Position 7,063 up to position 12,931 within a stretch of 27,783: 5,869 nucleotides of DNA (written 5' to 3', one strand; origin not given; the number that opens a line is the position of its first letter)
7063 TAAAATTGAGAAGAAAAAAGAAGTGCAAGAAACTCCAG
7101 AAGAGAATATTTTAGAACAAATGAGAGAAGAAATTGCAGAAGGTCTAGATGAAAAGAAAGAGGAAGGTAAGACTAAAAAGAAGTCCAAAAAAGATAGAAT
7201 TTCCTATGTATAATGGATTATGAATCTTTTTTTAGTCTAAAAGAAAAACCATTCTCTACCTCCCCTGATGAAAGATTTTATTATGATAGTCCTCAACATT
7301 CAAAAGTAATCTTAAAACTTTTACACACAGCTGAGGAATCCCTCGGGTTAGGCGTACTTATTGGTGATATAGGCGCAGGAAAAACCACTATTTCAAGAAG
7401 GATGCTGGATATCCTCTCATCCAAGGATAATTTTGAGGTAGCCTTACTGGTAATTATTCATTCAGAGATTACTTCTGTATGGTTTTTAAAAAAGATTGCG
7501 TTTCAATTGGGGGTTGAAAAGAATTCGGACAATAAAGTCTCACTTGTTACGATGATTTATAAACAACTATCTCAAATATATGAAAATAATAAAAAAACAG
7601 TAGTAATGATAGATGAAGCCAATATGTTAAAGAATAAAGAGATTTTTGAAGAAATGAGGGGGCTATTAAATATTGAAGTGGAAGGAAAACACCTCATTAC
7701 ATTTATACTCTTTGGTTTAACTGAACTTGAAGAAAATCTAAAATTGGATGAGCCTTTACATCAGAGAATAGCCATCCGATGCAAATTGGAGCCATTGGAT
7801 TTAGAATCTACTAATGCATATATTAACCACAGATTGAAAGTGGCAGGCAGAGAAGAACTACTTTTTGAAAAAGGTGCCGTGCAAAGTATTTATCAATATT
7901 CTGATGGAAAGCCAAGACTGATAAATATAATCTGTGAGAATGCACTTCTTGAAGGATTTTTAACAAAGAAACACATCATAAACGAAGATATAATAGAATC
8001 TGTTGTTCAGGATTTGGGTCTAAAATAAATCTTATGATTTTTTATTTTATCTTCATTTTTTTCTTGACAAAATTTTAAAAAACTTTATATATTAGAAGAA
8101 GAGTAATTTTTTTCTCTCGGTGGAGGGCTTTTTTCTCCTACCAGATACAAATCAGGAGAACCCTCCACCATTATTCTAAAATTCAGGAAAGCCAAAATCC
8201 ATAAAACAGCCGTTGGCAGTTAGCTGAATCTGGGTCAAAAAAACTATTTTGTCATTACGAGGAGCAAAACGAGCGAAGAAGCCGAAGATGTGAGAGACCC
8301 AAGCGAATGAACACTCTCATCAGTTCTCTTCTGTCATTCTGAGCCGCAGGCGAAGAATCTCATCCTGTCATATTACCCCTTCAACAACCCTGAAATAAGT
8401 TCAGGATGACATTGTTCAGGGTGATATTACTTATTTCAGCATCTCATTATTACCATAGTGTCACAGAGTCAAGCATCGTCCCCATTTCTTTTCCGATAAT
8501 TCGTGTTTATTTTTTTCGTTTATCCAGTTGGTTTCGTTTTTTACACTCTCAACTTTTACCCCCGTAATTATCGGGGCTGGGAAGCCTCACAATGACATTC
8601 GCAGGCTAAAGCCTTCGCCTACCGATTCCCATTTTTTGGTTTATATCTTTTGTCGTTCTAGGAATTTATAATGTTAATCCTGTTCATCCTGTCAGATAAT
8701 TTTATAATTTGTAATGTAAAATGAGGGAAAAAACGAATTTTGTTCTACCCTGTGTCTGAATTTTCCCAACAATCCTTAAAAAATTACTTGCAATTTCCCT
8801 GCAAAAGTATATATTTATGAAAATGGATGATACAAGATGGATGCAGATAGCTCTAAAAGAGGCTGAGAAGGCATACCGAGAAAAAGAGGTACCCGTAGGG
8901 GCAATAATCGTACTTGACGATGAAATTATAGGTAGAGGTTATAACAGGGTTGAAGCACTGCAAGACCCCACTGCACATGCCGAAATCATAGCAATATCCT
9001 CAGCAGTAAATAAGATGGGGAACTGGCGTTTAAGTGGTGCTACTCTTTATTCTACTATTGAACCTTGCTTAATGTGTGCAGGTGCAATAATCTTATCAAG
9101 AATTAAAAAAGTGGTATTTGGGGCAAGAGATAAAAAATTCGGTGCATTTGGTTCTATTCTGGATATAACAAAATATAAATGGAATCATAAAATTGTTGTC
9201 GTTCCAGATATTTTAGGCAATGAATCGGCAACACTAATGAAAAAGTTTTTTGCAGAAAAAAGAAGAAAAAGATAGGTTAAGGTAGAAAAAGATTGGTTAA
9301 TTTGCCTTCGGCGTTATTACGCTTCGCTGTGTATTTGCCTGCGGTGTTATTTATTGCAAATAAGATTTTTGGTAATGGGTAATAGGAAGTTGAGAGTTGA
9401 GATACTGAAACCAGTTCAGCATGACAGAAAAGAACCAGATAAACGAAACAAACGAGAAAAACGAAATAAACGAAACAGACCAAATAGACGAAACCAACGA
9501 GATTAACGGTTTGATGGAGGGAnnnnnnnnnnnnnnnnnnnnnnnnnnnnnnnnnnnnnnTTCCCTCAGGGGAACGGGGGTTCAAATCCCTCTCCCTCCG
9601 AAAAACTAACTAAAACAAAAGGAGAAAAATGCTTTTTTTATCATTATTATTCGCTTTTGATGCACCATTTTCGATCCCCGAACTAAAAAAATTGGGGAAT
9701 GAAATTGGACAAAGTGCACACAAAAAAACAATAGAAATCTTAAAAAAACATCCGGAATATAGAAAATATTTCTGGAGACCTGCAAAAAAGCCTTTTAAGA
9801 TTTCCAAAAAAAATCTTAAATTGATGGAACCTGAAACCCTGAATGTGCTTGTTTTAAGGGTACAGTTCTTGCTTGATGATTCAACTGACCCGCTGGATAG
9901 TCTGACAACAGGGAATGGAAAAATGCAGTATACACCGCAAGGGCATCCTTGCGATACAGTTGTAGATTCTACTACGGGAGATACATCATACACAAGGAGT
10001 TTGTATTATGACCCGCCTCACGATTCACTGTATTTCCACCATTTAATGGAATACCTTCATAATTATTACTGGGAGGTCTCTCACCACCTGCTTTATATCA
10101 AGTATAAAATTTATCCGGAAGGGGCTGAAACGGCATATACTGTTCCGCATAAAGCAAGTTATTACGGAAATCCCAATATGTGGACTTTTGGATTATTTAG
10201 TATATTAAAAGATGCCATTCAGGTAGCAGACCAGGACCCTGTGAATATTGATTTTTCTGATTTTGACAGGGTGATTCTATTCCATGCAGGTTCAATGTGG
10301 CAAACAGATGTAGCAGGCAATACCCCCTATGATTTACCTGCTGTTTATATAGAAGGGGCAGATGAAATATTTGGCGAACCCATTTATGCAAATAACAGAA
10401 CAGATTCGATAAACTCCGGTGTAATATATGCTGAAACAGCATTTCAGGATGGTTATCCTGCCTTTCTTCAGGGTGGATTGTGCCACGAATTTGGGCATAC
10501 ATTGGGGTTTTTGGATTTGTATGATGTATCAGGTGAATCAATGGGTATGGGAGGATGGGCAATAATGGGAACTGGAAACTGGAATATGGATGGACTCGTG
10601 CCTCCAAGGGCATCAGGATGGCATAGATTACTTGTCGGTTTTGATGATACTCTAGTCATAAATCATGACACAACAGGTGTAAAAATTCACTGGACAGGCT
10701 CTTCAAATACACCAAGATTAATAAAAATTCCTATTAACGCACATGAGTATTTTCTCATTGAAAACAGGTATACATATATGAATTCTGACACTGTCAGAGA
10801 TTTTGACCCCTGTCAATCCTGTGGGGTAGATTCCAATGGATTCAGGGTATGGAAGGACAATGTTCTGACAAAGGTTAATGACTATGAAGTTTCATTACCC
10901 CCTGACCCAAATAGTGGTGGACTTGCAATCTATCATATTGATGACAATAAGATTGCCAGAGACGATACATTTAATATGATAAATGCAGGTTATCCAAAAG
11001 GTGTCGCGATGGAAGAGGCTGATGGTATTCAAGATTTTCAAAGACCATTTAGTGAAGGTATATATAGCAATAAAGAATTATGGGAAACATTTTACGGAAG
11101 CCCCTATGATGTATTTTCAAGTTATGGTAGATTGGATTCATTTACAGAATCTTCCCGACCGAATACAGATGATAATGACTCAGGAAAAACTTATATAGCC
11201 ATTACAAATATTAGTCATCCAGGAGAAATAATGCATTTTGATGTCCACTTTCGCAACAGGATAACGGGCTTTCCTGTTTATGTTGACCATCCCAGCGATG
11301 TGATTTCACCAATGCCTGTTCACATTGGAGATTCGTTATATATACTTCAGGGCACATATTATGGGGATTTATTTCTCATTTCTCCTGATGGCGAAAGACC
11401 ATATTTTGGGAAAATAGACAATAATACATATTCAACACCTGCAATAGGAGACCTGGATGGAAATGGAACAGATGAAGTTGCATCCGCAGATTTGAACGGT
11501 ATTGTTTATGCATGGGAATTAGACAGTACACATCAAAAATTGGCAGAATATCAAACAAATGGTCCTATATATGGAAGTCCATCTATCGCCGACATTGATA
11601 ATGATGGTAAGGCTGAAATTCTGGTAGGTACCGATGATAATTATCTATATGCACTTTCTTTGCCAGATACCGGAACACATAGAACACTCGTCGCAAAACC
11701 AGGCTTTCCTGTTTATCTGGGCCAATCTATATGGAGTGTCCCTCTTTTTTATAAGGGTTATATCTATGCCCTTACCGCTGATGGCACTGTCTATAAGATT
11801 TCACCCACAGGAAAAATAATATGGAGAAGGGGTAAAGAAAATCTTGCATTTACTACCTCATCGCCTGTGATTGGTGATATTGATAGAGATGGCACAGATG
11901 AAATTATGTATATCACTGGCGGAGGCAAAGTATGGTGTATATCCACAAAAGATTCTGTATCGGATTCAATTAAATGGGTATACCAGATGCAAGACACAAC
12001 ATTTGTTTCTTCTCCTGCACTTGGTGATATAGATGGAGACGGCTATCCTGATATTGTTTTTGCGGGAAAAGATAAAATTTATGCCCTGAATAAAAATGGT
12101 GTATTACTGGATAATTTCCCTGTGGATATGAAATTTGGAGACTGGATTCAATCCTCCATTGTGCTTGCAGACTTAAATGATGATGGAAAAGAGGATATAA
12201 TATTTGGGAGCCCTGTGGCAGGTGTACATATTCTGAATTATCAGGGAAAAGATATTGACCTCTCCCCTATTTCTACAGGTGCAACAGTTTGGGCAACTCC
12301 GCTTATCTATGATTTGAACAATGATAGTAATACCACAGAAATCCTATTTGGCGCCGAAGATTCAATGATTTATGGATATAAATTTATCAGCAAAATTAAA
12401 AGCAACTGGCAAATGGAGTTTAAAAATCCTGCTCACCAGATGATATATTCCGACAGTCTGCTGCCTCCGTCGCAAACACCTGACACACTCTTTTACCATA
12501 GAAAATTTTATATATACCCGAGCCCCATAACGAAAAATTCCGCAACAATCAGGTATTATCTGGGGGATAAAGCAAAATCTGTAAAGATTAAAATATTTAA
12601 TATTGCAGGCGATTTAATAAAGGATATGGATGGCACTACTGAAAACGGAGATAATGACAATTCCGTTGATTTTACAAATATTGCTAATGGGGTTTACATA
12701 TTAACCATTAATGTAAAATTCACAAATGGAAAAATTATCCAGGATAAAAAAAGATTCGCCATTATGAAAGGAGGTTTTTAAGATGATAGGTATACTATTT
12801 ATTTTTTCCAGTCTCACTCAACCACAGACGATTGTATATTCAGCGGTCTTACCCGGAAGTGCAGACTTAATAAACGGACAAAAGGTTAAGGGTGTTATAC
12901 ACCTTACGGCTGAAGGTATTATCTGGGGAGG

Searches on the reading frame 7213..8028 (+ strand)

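Call 86: search_protein_families(library=pfam, proteins=[window:7213-8028:+], max_evalue=0.00001)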
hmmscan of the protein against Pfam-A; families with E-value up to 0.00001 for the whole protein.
window:7213-8028:+ (271 aa): 1 family
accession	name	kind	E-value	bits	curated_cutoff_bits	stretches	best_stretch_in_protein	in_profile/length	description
PF13401.12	AAA_22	-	6.1e-20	72.3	27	1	45-175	6-129/130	AAA domain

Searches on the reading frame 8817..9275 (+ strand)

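Call 86: search_protein_families(library=pfam, proteins=[window:8817-9275:+], max_evalue=0.00001)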
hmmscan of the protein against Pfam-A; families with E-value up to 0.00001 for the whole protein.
window:8817-9275:+ (152 aa): 2 families
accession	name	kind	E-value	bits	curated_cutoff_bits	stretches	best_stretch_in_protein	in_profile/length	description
PF14437.12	MafB19-deam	-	6e-40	136.9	27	1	3-149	1-142/142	MafB19-like deaminase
PF00383.29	dCMP_cyt_deam_1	-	2.4e-34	117.7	25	1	4-102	3-101/102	Cytidine and deoxycytidylate deaminase zinc-binding region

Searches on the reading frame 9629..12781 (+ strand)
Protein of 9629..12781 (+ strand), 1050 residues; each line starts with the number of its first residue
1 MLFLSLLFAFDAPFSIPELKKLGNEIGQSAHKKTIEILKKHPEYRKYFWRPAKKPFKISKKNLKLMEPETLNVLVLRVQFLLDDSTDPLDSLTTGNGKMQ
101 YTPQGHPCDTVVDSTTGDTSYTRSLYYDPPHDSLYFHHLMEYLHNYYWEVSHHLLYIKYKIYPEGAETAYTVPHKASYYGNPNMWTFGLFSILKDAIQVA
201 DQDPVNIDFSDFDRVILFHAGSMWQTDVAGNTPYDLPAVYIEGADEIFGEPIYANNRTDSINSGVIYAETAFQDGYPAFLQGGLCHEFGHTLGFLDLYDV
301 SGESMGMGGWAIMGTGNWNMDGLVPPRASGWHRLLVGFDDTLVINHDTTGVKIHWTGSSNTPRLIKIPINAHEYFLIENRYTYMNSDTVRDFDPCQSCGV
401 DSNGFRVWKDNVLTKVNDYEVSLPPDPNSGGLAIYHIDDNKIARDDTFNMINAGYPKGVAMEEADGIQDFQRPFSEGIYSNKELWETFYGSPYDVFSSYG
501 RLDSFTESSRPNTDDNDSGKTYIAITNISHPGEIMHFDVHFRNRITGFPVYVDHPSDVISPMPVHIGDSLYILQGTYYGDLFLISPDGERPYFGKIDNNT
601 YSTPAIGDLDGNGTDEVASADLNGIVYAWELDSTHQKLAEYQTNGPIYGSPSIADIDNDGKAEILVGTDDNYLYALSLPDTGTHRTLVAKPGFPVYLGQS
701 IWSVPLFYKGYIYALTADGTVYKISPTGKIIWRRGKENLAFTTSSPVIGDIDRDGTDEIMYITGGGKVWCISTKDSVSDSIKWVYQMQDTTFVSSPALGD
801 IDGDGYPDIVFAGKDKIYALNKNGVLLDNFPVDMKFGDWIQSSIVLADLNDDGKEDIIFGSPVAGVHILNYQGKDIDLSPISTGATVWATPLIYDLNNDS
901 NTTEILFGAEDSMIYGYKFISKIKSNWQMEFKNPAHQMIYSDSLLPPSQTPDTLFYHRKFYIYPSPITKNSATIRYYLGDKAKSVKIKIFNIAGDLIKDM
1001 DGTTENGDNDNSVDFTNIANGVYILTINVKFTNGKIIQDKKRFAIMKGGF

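Call 87: search_protein_families(library=pfam, proteins=[window:9629-12781:+], max_evalue=0.00001)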
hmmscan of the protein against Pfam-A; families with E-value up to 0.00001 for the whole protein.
window:9629-12781:+ (1050 aa): 6 families
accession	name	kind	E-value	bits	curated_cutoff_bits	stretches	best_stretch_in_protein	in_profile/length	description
PF13517.12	FG-GAP_3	-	8.7e-18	65.1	26.9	3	800-858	1-60/61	FG-GAP-like repeat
PF13570.13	Beta-prop_ACSF4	-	3.1e-17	63.4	133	1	585-678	242-329/329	Beta-alanine-activating enzyme, beta-propeller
PF01839.29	FG-GAP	-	6.8e-17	61.4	22.1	0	792-810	1-19/37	FG-GAP repeat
PF25292.1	Beta-prop_CGLA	-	3.1e-14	53.6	26.8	2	571-677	1-103/316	Lambda-carrageenase beta-propeller domain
PF18962.6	Por_Secre_tail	-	4.5e-09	36.9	27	1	962-1030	1-65/75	Secretion system C-terminal sorting domain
PF05547.17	Peptidase_M6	-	5.7e-06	26.2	22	0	282-319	227-266/294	Immune inhibitor A peptidase M6, catalytic domain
